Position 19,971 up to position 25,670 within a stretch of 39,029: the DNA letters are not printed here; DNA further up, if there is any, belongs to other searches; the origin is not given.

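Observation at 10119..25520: Orphan 5,133-aa giant ORF with no recognisable export signal or partner genes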

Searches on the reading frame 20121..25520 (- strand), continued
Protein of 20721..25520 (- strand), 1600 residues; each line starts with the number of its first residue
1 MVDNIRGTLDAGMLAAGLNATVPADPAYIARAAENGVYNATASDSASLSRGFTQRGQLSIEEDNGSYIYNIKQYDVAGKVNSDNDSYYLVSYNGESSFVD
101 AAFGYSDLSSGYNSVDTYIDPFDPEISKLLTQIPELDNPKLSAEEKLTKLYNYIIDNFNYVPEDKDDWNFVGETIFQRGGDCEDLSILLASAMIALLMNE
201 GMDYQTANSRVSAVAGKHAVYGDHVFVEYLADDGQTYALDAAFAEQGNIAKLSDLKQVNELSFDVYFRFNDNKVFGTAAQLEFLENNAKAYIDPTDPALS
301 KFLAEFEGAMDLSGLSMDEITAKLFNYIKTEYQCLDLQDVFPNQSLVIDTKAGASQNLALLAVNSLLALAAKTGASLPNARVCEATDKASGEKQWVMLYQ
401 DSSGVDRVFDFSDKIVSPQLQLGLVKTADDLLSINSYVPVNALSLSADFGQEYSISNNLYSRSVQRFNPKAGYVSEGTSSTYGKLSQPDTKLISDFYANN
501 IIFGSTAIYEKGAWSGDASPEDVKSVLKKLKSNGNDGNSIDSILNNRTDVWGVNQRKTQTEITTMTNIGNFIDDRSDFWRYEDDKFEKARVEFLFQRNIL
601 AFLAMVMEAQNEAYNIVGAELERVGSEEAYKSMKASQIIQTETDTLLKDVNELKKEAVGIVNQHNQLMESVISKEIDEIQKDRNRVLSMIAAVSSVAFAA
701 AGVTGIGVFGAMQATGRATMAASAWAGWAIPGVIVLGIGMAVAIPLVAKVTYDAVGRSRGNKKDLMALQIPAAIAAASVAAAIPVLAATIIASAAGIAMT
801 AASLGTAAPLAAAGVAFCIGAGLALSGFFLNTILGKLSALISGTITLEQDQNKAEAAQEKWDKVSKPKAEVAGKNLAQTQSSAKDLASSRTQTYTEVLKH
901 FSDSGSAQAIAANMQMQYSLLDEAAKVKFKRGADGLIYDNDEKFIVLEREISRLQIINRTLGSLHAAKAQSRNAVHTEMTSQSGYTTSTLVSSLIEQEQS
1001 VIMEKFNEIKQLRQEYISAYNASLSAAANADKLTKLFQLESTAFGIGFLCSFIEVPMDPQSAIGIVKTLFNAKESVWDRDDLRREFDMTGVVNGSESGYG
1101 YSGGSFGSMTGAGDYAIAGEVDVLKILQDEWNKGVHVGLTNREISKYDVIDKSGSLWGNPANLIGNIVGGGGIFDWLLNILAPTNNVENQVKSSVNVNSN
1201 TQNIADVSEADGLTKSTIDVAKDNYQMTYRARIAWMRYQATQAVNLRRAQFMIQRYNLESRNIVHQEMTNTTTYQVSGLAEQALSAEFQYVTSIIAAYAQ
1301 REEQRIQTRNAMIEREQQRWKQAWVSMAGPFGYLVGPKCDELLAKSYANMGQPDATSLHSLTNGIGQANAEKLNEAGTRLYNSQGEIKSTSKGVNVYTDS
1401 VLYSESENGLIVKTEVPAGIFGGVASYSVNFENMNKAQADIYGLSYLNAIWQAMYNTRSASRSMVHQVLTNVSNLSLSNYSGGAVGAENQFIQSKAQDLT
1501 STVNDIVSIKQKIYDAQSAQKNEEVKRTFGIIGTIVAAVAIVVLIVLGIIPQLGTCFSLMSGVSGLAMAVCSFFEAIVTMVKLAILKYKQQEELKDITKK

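Call 34: find_homologous_proteins(query=A1, max_evalue=0.001)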
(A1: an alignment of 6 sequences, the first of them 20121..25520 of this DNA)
Query A1 (6 sequences) (1800 aa, profile of the alignment): 13 proteins with E <= 0.001 among 8000 candidates.
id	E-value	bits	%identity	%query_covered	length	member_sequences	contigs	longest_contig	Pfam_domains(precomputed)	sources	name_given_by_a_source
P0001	0.0e+0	2186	52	41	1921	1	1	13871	-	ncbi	ncbi:hypothetical protein NO2_1155, partial [Candidatus Termititenax persephonae]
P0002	0.0e+0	2128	33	38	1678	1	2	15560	-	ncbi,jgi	jgi:hypothetical protein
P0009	0.0e+0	2046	30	10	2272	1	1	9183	-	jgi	jgi:hypothetical protein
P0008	0.0e+0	1973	29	10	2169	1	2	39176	-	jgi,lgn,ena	-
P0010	0.0e+0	1149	32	38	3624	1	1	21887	-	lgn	-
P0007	0.0e+0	1084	28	48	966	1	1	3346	PF01841.26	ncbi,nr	ncbi:MAG: hypothetical protein KKA19_02325, partial [Candidatus Margulisbacteria bacterium]|nr:hypot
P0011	5.4e-212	725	28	38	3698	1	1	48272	-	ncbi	ncbi:transglutaminase family protein [Candidatus Margulisiibacteriota bacterium]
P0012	1.8e-193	664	28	42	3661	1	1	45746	-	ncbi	-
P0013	1.1e-154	535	36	36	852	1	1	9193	-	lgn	-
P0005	2.7e-102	362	51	13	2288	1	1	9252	PF07495.20,PF21027.4,PF22352.3,PF00801.27,PF17963.8,PF05345.19,PF18911.7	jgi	jgi:hypothetical protein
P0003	1.3e-100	356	56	13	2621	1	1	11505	PF07495.20,PF15418.13,PF00801.27,PF02010.22,PF18911.7,PF21027.4,PF22352.3,PF13585.13,PF17963.8,PF05345.19,PF19077.7,PF01841.26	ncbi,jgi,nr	ncbi:MAG: hypothetical protein LBQ83_03540 [Candidatus Margulisbacteria bacterium]|jgi:hypothetical 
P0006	6.6e-100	354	52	13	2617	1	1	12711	PF07495.20,PF21027.4,PF15418.13,PF22352.3,PF00801.27,PF17963.8,PF05345.19,PF02010.22,PF18911.7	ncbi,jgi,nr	ncbi:MAG: hypothetical protein LBK68_00265 [Candidatus Margulisbacteria bacterium]|jgi:hypothetical 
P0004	1.8e-97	346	54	13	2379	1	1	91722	PF07495.20,PF15418.13,PF22352.3,PF00801.27,PF17963.8,PF19077.7,PF01841.26,PF18911.7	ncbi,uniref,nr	ncbi:hypothetical protein RDn1_026 [Candidatus Termititenax dinenymphae]|uniref:PKD/Chitinase domain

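Call 43: search_solved_structures(query=A1, max_evalue=1)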
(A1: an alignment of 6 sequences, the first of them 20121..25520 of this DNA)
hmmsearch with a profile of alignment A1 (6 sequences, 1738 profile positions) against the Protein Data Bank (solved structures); distinct sequences matched with E-value up to 1: 2.
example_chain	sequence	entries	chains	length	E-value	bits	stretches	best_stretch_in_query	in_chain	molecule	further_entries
4fgo_A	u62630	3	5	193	0.036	14.8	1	160-194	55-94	Periplasmic protein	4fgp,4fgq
9lmq_A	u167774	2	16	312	0.64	10.7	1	519-592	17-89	CD-NTase-associated protein 12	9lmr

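Call 90: search_protein_families(library=pfam, proteins=[P0008], max_evalue=0.01)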
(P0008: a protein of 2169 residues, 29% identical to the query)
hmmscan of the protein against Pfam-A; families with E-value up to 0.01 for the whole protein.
P0008 (2169 aa): 1 family
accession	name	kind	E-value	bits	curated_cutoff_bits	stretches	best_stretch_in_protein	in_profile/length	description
PF01841.26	Transglut_core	-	0.0043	17.8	23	0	138-189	16-67/108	Transglutaminase-like superfamily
